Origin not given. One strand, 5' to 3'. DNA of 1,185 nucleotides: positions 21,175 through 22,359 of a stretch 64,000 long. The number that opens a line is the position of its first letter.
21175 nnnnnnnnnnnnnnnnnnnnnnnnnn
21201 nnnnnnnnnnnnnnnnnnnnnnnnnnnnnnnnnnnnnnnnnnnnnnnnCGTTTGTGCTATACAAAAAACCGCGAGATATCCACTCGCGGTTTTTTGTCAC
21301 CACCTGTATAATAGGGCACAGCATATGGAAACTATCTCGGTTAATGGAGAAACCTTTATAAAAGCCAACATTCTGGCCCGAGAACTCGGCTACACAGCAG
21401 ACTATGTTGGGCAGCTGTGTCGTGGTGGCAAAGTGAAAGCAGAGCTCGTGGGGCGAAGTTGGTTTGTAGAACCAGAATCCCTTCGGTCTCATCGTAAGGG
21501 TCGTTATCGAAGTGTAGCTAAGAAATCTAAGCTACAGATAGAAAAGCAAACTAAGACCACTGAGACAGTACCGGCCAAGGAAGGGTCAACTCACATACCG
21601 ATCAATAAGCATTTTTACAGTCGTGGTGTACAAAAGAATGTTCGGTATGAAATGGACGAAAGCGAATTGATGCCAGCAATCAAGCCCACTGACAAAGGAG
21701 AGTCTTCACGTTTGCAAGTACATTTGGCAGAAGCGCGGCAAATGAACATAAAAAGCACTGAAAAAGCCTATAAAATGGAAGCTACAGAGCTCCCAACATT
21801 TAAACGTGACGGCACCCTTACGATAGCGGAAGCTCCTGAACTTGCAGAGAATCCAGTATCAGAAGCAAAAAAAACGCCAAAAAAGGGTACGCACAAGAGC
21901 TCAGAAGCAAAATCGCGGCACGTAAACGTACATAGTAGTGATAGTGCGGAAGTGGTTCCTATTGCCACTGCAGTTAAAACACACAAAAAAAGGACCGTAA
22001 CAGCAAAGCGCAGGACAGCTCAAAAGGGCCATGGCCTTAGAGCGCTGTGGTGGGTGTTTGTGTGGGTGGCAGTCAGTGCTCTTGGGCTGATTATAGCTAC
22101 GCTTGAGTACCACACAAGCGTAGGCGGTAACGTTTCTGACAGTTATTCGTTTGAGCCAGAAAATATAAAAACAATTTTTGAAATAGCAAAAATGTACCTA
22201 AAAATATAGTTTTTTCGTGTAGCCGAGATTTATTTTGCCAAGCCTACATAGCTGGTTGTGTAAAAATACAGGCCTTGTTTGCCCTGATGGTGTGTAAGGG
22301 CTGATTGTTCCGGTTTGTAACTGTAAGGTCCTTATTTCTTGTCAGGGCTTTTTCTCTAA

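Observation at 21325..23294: Tandem paralogous membrane-tethered HTH proteins immediately upstream of the surface-protein locus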

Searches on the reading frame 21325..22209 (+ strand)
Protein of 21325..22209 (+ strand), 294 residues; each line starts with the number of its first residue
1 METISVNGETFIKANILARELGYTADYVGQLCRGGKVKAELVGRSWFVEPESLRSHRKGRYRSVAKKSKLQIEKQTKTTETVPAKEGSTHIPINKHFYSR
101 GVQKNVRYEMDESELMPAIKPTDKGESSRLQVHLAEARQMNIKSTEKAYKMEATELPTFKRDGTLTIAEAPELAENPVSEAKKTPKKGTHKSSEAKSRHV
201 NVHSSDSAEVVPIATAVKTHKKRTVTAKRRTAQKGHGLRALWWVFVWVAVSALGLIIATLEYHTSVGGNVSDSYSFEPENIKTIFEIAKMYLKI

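Call 5: search_protein_families(library=pfam, proteins=[window:21325-22209:+], max_evalue=1)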
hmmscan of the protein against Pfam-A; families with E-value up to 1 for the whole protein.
window:21325-22209:+ (294 aa): 0 families

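Call 6: search_protein_families(library=ncbifam, proteins=[window:21325-22209:+], max_evalue=1)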
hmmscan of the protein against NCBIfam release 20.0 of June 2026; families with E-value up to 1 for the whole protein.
window:21325-22209:+ (294 aa): 0 families

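Call 8: find_homologous_proteins(query=window:21325-22209:+)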
Query window:21325-22209:+ (294 aa): 173 proteins with E <= 0.001 among 1032 candidates; the best 120 are listed.
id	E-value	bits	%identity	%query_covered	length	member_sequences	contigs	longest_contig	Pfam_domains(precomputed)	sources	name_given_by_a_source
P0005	4.6e-183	625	100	97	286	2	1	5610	-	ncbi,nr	ncbi:hypothetical protein KC722_02475, partial [Candidatus Kaiserbacteria bacterium]|nr:hypothetical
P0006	2.3e-40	157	39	100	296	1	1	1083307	-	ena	-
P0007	6.0e-39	153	60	41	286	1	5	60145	-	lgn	-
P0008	1.0e-37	149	47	60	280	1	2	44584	-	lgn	-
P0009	4.3e-36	143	43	57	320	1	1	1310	-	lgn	-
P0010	1.5e-34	138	38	63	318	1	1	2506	-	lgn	-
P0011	1.8e-34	138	43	57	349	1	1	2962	-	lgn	-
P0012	1.8e-34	138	39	73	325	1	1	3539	-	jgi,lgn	jgi:hypothetical protein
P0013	2.6e-34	137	42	64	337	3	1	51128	-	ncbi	ncbi:MAG: hypothetical protein ACI9VM_000003 [Candidatus Azotimanducaceae bacterium]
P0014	5.5e-34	136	36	94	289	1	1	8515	-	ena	-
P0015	2.3e-33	134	36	98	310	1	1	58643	-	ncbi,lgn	-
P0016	4.2e-33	133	40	59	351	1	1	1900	-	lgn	-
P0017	6.8e-33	133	36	96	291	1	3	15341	-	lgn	-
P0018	9.5e-33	132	40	63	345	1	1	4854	-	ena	-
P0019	1.0e-32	132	33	98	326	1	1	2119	-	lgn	-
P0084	3.8e-26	111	47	48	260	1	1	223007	-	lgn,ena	-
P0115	1.6e-22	99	33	76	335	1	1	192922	-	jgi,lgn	jgi:hypothetical protein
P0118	2.5e-22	98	47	44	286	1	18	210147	-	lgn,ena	-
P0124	5.7e-21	94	48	41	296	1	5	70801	-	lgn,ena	-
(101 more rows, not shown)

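Call 11: find_encoding_contigs(protein=P0006, flank=8000, max_places=2)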
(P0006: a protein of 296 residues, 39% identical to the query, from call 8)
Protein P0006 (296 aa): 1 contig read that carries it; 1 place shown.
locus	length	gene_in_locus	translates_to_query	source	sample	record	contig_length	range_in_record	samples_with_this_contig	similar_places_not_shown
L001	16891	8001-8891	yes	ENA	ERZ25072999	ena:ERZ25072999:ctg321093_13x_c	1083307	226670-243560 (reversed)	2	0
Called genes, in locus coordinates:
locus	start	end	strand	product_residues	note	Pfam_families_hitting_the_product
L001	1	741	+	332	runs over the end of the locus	PF01565:FAD_binding_4, PF02873:MurB_C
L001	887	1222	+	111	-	-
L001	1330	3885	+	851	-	PF07517:SecA_DEAD, PF01043:SecA_PP_bind, PF21090:P-loop_SecA, PF07516:SecA_SW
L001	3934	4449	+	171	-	PF03358:FMN_red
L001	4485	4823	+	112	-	PF04020:Phage_holin_4_2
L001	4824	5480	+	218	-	PF09335:VTT_dom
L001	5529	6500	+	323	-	PF01018:GTP1_OBG, PF03193:RsgA_GTPase (faint), PF01926:MMR_HSR1, PF02421:FeoB_N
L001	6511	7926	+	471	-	PF02934:GatB_N, PF02637:GatB_Yqey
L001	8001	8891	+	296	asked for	-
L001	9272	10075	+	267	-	-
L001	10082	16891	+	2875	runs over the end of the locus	PF13884:Peptidase_S74 (weak)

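Call 12: find_encoding_contigs(protein=P0084, flank=8000, max_places=2)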
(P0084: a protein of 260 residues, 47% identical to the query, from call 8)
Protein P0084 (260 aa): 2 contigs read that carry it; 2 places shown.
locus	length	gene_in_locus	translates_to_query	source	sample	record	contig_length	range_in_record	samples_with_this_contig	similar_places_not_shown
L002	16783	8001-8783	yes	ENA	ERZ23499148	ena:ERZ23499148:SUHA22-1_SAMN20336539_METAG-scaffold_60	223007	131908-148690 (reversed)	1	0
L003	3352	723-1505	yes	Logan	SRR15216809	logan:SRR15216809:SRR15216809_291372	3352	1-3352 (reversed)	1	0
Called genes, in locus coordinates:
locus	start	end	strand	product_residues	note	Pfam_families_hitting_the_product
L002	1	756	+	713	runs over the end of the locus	PF04932:Wzy_C, PF13371:TPR_9 (faint), PF13428:TPR_14 (faint), PF13432:TPR_16 (faint), PF14559:TPR_19 (faint), PF07719:TPR_2 (faint), PF13181:TPR_8 (faint), PF00515:TPR_1 (faint)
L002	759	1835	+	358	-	PF01565:FAD_binding_4, PF02873:MurB_C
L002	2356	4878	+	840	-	PF07517:SecA_DEAD, PF01043:SecA_PP_bind, PF21090:P-loop_SecA, PF07516:SecA_SW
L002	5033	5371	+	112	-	PF04020:Phage_holin_4_2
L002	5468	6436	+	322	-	PF01018:GTP1_OBG, PF03193:RsgA_GTPase (faint), PF01926:MMR_HSR1, PF02421:FeoB_N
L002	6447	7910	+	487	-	PF02934:GatB_N, PF02637:GatB_Yqey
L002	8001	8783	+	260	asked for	-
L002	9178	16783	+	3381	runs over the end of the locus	-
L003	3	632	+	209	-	?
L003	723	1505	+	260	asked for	-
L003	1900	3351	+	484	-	?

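Call 13: find_encoding_contigs(protein=P0115, flank=8000, max_places=2)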
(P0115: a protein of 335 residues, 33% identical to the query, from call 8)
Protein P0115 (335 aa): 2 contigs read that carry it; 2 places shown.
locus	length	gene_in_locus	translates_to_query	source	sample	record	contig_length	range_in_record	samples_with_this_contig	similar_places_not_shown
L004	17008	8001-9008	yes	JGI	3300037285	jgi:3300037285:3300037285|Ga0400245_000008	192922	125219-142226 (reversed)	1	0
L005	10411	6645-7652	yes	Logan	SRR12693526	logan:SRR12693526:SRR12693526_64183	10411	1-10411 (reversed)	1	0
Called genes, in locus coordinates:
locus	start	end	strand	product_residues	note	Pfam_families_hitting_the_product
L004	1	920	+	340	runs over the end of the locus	PF01565:FAD_binding_4, PF02873:MurB_C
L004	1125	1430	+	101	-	-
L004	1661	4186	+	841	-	PF07517:SecA_DEAD, PF01043:SecA_PP_bind, PF21090:P-loop_SecA, PF07516:SecA_SW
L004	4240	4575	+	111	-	PF04020:Phage_holin_4_2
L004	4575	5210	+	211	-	PF09335:VTT_dom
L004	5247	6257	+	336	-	PF01018:GTP1_OBG, PF02421:FeoB_N (weak), PF01926:MMR_HSR1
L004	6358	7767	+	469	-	PF02934:GatB_N, PF02637:GatB_Yqey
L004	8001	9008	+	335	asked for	-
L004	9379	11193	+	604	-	-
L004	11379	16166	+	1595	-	PF13884:Peptidase_S74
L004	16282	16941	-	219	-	PF01797:Y1_Tnp (weak)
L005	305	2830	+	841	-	PF07517:SecA_DEAD, PF01043:SecA_PP_bind, PF21090:P-loop_SecA, PF07516:SecA_SW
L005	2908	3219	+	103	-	PF04020:Phage_holin_4_2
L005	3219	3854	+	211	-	PF09335:VTT_dom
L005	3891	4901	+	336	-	PF01018:GTP1_OBG, PF02421:FeoB_N (weak), PF01926:MMR_HSR1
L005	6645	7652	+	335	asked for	-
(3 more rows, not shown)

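Call 14: find_encoding_contigs(protein=P0118, flank=8000, max_places=2)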
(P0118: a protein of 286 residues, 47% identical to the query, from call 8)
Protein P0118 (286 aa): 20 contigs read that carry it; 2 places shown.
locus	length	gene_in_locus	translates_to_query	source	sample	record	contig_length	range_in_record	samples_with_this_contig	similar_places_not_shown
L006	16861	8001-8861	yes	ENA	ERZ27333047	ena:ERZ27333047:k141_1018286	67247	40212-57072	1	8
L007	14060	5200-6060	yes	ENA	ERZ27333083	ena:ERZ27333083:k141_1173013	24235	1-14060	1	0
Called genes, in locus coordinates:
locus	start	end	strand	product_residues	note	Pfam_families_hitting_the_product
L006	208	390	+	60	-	-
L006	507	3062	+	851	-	PF07517:SecA_DEAD, PF01043:SecA_PP_bind, PF21090:P-loop_SecA, PF07516:SecA_SW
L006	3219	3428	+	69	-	PF07927:HicA_toxin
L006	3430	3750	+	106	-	PF21983:NikA-like (weak)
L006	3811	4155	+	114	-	PF04020:Phage_holin_4_2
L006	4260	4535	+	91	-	-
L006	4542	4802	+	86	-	PF15738:YafQ_toxin (weak)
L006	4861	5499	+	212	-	PF09335:VTT_dom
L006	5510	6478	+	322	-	PF01018:GTP1_OBG, PF03193:RsgA_GTPase (faint), PF01926:MMR_HSR1, PF02421:FeoB_N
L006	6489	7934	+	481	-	PF02934:GatB_N, PF02637:GatB_Yqey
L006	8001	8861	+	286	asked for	-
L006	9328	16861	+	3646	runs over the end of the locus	PF13884:Peptidase_S74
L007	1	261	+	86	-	?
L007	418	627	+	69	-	PF07927:HicA_toxin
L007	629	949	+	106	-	PF21983:NikA-like (weak)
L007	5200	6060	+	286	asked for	-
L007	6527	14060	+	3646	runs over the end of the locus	PF13884:Peptidase_S74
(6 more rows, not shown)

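Call 15: find_encoding_contigs(protein=P0124, flank=8000, max_places=2)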
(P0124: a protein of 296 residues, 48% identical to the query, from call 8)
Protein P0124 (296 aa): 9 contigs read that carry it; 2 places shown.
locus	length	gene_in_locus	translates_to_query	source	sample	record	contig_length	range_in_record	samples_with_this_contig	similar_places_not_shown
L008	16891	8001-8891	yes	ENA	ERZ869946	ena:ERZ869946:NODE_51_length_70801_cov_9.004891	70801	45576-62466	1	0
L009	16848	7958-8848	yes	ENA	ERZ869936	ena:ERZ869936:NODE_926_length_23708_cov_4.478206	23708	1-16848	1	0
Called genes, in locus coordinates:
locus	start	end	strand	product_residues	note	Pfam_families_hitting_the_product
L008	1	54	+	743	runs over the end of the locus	PF04932:Wzy_C, PF13428:TPR_14 (faint), PF23914:TPR_CcmH_CycH (faint), PF13424:TPR_12 (faint), PF13432:TPR_16 (faint), PF07719:TPR_2 (faint), PF13181:TPR_8 (faint), PF14559:TPR_19 (weak), +1 more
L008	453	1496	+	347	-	PF01565:FAD_binding_4, PF02873:MurB_C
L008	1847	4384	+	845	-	PF07517:SecA_DEAD, PF01043:SecA_PP_bind, PF21090:P-loop_SecA, PF07516:SecA_SW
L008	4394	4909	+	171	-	PF03358:FMN_red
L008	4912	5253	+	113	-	PF04020:Phage_holin_4_2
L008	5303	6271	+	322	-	PF01018:GTP1_OBG, PF03193:RsgA_GTPase (faint), PF01926:MMR_HSR1, PF02421:FeoB_N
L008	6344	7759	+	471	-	PF02934:GatB_N, PF02637:GatB_Yqey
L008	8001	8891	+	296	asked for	-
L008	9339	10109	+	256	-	-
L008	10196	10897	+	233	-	-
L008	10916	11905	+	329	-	-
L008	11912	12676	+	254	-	-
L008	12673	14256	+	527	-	PF00041:fn3 (weak)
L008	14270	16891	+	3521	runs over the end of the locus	-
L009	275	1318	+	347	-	PF01565:FAD_binding_4, PF02873:MurB_C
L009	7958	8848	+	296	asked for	-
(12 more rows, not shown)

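Call 19: find_related_loci(query=A1, collection=genome_contigs, flank=10000)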
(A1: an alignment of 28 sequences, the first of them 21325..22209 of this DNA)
Query A1 (294 aa) in genome_contigs; peptide patterns used: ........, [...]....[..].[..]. (x = any residue, [..] = any of these).
353 stretches matched a pattern; 324 encode a relative of the query (tblastn E <= 1e-3); the best 80 are kept; 80 distinct loci.
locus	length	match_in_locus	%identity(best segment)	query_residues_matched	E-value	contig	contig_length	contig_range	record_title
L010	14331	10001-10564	42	1-187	1e-40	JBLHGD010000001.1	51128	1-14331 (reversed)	MAG: Candidatus Azotimanducaceae bacterium isolate 3300054976_96 Ga0535667_0000418, whole genome shotgun sequence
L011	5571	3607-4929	42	1-194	3e-40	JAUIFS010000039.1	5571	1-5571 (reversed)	MAG: bacterium isolate Co_bin.11 NODE_83383_length_5571_cov_1.258082, whole genome shotgun sequence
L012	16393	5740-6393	38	1-213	2e-39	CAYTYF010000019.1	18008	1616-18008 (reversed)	MAG TPA_asm: uncultured Candidatus Saccharibacteria bacterium isolate SRP342105_co2_33 genome assembly, contig: NODE_320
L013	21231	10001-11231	33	1-218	1e-36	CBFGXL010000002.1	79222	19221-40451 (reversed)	MAG TPA_asm: uncultured bacterium isolate SRR32277370_binner13_Refined_17 genome assembly, contig: ERZ27321089.14, whole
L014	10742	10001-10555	37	1-177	4e-36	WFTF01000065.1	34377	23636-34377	MAG: Patescibacteria group bacterium isolate S139_130 k151_463369, whole genome shotgun sequence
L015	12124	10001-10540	41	1-170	3e-35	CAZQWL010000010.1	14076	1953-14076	MAG TPA_asm: uncultured Candidatus Saccharibacteria bacterium isolate SRP345593_co1_165 genome assembly, contig: NODE_13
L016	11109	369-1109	35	1-228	4e-35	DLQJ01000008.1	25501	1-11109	MAG TPA_asm: Patescibacteria group bacterium UBA7435 UBA7435_contig_41122, whole genome shotgun sequence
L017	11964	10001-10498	38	1-172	1e-34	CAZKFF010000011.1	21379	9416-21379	MAG TPA_asm: uncultured Candidatus Saccharibacteria bacterium isolate SRP263527_co2_181 genome assembly, contig: NODE_19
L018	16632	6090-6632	42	1-172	3e-34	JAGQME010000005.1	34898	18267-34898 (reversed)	MAG: Candidatus Kaiserbacteria bacterium isolate HKST-UBA34 NODE_5_length_34898_cov_4.914448, whole genome shotgun seque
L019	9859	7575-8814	38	1-172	2e-33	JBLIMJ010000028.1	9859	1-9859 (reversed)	MAG: Acidimicrobiales bacterium isolate 3300053785_92 Ga0535658_0020435, whole genome shotgun sequence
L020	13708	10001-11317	40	1-168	4e-33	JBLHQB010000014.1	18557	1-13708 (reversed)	MAG: Patiriisocius sp. isolate 3300055526_18 Ga0535637_0003089, whole genome shotgun sequence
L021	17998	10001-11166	38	1-168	4e-32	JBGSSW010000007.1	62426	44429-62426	MAG: Candidatus Paceibacteria bacterium isolate JTS-AC391 k141_2144862, whole genome shotgun sequence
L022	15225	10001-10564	37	1-176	9e-32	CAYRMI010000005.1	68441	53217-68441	MAG TPA_asm: uncultured Candidatus Saccharibacteria bacterium isolate SRP300315_co1_16 genome assembly, contig: NODE_208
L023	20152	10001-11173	33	1-257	9e-32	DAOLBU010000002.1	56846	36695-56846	MAG TPA_asm: Candidatus Paceibacterota bacterium isolate AMR_MDS_0110 NODE_254_length_56846_cov_4.597806, whole genome s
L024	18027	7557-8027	41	1-168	1e-33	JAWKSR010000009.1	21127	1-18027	MAG: Candidatus Paceibacterota bacterium isolate AC3.73 AC3.73.fa-9, whole genome shotgun sequence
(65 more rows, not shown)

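Call 24: predict_structure(alignment_id=A1)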
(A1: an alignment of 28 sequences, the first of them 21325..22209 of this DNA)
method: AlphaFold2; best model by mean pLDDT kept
length: 294 residues; sequences in the alignment: 28
mean_pLDDT: 66.4   pTM: 0.32
mean pLDDT of the five models: 66.4, 66.1, 65.4, 64.4, 63.4
residues with pLDDT >= 90: 61; 70-90: 65; 50-70: 81; < 50: 87
segments of 3 or more residues with pLDDT < 50: 88-94, 129-134, 137-142, 174-234
pLDDT, mean of each block of 10 residues (from residue 1): 93 97 97 97 97 93 83 86 53 50 59 65 51 47 50 66 61 46 42 44 39 39 42 58 87 83 54 65 82 67
secondary structure, 60 per line:
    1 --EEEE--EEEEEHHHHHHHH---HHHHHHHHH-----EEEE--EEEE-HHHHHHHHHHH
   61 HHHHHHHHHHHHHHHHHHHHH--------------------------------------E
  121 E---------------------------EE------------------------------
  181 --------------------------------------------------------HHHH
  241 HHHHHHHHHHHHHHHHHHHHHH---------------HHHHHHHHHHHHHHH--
elements in order: E3-6 E9-13 H14-21 H25-33 E39-42 E45-48 H50-81 H237-262 H278-292
